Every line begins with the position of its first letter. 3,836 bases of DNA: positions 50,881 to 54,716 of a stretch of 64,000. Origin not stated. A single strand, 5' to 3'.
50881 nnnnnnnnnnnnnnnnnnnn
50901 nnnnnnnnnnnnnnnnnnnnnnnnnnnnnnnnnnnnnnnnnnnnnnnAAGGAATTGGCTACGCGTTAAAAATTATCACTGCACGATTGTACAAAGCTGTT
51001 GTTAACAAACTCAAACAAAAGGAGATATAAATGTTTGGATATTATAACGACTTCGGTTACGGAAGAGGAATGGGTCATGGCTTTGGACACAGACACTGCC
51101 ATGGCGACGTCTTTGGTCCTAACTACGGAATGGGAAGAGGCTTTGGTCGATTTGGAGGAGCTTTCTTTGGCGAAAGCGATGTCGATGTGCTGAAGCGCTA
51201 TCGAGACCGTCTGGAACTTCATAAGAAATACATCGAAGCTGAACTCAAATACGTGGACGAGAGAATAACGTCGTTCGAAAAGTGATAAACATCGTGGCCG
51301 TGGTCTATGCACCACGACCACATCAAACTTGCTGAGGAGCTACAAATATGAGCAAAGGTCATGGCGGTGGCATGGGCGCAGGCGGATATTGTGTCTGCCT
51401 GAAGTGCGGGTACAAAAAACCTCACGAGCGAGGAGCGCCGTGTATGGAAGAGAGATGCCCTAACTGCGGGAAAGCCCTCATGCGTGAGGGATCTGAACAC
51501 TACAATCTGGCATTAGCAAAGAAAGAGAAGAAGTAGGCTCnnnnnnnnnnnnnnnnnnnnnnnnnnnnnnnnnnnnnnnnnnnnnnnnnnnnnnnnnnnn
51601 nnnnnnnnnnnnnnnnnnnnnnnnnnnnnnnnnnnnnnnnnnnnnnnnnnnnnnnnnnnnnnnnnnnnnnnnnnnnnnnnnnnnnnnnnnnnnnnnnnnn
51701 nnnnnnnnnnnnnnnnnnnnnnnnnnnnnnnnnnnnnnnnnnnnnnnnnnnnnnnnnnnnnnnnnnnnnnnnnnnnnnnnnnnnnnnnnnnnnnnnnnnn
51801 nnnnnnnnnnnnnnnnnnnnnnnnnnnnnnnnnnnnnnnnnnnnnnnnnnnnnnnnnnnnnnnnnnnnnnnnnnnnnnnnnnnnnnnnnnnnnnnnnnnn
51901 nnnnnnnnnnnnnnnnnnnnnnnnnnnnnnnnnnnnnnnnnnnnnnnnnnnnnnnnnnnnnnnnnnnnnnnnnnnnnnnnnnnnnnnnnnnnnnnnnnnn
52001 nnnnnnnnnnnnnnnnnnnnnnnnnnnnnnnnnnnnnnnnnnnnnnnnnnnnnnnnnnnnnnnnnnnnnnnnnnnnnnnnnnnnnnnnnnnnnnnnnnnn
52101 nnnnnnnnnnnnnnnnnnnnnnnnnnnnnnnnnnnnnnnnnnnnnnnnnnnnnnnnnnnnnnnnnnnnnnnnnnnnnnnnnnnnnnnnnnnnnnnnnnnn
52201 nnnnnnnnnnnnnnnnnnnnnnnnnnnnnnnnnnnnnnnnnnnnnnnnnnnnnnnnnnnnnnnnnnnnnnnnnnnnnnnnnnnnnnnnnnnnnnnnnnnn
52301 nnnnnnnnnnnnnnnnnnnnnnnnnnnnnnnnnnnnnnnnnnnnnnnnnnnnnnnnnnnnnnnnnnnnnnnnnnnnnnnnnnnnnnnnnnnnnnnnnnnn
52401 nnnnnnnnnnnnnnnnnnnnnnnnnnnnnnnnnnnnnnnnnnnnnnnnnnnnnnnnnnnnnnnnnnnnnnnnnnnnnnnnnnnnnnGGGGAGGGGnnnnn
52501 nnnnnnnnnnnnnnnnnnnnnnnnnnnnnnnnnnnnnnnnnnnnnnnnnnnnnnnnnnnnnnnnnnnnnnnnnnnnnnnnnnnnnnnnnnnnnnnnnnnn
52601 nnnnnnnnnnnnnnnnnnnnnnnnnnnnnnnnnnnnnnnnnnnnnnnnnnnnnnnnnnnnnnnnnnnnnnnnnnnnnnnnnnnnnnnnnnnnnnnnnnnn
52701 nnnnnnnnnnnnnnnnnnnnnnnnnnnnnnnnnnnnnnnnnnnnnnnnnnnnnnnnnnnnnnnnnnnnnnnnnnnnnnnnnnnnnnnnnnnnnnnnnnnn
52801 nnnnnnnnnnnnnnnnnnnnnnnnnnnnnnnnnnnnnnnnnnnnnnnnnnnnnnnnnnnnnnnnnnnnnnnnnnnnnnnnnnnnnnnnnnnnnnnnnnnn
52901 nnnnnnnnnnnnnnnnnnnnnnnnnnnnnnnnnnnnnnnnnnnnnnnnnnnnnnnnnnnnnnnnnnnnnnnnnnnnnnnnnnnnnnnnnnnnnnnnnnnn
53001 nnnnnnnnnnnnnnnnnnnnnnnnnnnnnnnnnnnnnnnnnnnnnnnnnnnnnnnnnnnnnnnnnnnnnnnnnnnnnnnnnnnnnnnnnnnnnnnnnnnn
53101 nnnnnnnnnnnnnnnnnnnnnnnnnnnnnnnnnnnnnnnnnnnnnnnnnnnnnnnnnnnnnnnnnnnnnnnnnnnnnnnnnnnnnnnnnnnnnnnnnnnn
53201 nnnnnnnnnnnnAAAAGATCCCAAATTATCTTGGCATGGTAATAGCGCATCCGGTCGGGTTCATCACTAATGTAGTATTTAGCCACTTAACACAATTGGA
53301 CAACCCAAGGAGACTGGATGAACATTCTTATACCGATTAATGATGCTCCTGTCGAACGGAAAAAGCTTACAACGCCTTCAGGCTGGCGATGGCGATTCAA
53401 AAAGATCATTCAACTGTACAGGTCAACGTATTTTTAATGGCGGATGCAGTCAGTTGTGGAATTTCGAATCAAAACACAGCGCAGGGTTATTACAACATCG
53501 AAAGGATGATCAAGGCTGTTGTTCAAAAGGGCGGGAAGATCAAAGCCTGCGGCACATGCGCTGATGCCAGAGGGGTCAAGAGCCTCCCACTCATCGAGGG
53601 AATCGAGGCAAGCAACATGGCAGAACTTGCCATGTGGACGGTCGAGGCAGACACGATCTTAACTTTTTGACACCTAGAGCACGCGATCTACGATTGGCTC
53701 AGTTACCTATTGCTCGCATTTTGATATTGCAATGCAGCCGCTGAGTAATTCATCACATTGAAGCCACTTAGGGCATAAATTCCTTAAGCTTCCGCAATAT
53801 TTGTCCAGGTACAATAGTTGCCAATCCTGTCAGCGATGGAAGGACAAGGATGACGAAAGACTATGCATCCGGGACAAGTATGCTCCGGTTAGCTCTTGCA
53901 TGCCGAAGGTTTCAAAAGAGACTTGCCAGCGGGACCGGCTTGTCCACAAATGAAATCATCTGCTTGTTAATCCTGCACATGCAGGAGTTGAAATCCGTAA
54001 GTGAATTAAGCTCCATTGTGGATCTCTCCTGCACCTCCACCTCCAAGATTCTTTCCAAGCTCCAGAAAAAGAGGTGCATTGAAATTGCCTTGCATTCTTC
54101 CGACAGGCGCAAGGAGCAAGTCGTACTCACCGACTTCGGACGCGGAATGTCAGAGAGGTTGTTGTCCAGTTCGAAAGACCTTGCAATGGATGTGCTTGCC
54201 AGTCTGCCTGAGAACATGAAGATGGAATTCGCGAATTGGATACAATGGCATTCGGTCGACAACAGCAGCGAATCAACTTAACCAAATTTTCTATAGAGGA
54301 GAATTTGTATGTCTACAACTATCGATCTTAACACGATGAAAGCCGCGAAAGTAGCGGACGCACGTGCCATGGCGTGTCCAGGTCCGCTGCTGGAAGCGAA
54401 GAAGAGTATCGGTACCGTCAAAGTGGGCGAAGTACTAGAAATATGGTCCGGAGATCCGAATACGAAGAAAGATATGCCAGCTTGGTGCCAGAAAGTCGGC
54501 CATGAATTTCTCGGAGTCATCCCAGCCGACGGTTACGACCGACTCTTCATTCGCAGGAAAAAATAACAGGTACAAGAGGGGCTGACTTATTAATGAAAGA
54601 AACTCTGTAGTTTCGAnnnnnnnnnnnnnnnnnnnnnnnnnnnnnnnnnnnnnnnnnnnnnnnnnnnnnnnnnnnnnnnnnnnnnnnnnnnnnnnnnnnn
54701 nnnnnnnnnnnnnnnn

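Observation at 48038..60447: Sigma-54-associated island coupling a sulfur-relay set (DsrE / TusA / DsrE2-like / rhodanese) to an atypical Qmo/Hdr-like membrane complex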

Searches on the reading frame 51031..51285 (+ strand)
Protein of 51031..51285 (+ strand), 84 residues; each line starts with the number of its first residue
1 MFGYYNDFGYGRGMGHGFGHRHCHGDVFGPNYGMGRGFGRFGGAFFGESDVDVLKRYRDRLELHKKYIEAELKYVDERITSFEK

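Call 63: search_protein_families(library=pfam, proteins=[window:51031-51285:+], max_evalue=0.01)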
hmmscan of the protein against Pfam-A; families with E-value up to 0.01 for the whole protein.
window:51031-51285:+ (84 aa): 1 family
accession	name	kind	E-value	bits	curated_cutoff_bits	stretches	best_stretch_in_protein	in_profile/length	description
PF08799.17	PRP4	-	0.0098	15.9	25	0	46-59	15-28/29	pre-mRNA processing factor 4 (PRP4) like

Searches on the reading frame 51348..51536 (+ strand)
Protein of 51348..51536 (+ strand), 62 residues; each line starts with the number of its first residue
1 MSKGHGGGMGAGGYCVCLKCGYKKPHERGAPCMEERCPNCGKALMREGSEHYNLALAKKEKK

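Call 63: search_protein_families(library=pfam, proteins=[window:51348-51536:+], max_evalue=0.01)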
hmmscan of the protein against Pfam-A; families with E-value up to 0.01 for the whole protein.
window:51348-51536:+ (62 aa): 2 families
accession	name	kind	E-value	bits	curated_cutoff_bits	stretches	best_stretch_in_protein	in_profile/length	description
PF18551.6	TackOD1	-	0.0049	16.9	32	1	16-52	106-142/188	Thaumarchaeal output domain 1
PF13240.11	Zn_Ribbon_1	-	0.0061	16.8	25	0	37-43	2-8/23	zinc-ribbon domain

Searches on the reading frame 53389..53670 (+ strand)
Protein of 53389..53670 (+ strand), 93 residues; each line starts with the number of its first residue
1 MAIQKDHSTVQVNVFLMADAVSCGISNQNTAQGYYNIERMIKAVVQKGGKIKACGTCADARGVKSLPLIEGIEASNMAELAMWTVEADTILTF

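Call 3: search_protein_families(library=pfam, proteins=[window:53389-53670:+], max_evalue=0.01)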
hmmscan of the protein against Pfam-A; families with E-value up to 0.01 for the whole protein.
window:53389-53670:+ (93 aa): 1 family
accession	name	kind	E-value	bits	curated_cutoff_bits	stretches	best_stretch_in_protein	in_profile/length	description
PF02635.20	DsrE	-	2e-16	60.6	22.7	1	10-93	32-116/116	DsrE/DsrF-like family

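Call 7: search_protein_families(library=ncbifam, proteins=[window:53389-53670:+], max_evalue=0.001)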
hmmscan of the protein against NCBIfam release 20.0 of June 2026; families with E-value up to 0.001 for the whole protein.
window:53389-53670:+ (93 aa): 1 family
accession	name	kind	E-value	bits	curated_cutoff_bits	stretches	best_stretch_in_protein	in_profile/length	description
TIGR03012.1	sulf_tusD_dsrE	equivalog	0.00029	20.7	89.25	1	3-93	27-127/127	sulfurtransferase complex subunit TusD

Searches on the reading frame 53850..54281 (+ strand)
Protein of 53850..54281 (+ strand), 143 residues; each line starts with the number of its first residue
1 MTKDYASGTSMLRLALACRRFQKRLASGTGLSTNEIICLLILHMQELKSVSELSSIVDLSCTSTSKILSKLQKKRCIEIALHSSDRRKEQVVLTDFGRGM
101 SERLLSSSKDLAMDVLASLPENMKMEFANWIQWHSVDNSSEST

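Call 3: search_protein_families(library=pfam, proteins=[window:53850-54281:+], max_evalue=0.01)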
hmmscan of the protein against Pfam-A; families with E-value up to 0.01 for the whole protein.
window:53850-54281:+ (143 aa): 4 families
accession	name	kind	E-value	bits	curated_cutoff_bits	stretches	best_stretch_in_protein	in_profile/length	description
PF12802.13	MarR_2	-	1.6e-05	25.4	27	1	30-87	2-60/61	MarR family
PF01047.28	MarR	-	0.00011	22.4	24.6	1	31-87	1-57/59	MarR family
PF13463.12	HTH_27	-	0.00025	21.7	22.2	1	32-97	2-68/68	Winged helix DNA-binding domain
PF01978.25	TrmB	-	0.0012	19.1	25.6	1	28-79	3-54/68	Sugar-specific transcriptional regulator TrmB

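Call 7: search_protein_families(library=ncbifam, proteins=[window:53850-54281:+], max_evalue=0.001)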
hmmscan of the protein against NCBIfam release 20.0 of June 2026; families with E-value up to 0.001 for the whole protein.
window:53850-54281:+ (143 aa): 3 families
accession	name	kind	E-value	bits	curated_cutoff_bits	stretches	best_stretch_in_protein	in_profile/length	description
NF008122.0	PRK10870.1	equivalog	3.5e-06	26.8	157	1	31-124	53-148/176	transcriptional repressor MprA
NF053777.1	Saro0803TransReg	equivalog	0.00068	19.3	200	1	19-102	24-106/140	Saro_0803 family transcriptional regulator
NF045593.1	bilirub_TF_BilQ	equivalog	0.00076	19.2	125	1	28-126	25-123/135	bilirubin utilization transcriptional regulator BilQ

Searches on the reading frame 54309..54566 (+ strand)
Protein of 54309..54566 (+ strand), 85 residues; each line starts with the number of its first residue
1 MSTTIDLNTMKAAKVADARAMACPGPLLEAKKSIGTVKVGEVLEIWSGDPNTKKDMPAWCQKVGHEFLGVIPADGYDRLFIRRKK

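Call 3: search_protein_families(library=pfam, proteins=[window:54309-54566:+], max_evalue=0.01)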
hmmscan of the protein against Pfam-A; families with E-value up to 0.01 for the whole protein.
window:54309-54566:+ (85 aa): 1 family
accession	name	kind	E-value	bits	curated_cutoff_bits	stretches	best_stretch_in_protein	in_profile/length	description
PF01206.22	TusA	-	4e-19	68.7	28.6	1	17-83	4-70/70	Sulfurtransferase TusA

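Call 7: search_protein_families(library=ncbifam, proteins=[window:54309-54566:+], max_evalue=0.001)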
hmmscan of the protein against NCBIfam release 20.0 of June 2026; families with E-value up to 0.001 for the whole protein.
window:54309-54566:+ (85 aa): 2 families
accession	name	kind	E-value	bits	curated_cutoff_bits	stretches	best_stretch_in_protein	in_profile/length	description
NF001423.0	PRK00299.1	equivalog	6.8e-12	45.1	78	1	9-82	5-78/82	sulfurtransferase TusA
NF008242.0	PRK11018.1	equivalog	0.0002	20.9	79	1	16-71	11-66/78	sulfurtransferase-like selenium metabolism protein YedF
